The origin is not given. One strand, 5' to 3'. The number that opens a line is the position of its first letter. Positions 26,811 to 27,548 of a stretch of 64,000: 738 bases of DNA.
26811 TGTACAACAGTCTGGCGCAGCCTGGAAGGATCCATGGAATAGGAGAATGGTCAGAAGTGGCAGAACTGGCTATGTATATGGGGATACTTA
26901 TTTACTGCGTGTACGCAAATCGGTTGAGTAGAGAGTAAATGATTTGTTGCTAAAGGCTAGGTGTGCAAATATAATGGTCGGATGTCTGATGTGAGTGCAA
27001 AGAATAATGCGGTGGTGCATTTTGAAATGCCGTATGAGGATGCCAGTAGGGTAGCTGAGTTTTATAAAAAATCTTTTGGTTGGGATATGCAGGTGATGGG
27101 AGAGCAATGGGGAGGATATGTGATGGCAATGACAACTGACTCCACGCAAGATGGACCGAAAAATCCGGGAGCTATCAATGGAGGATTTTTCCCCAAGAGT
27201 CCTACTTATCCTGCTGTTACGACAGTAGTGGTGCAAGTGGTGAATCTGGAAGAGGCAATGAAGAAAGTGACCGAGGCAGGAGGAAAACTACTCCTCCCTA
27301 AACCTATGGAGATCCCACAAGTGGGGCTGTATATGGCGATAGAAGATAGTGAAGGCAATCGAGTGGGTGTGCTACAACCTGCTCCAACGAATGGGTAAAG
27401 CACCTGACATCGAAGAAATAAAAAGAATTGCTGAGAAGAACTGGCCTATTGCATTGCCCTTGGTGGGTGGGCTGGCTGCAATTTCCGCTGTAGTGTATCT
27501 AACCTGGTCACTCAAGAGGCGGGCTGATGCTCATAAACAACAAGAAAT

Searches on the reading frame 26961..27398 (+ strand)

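Call 38: search_protein_families(library=pfam, proteins=[window:26961-27398:+], max_evalue=0.001)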
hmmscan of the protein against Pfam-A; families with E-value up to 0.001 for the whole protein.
window:26961-27398:+ (145 aa): 2 families
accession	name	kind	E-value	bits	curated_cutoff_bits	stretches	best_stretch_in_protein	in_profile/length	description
PF22677.2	Ble-like_N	-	1.9e-05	24.8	24.5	1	18-55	2-37/41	Bleomycin resistance protein-like N-terminal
PF00903.31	Glyoxalase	-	3.1e-05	24.8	20.6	1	18-135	2-119/121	Glyoxalase/Bleomycin resistance protein/Dioxygenase superfamily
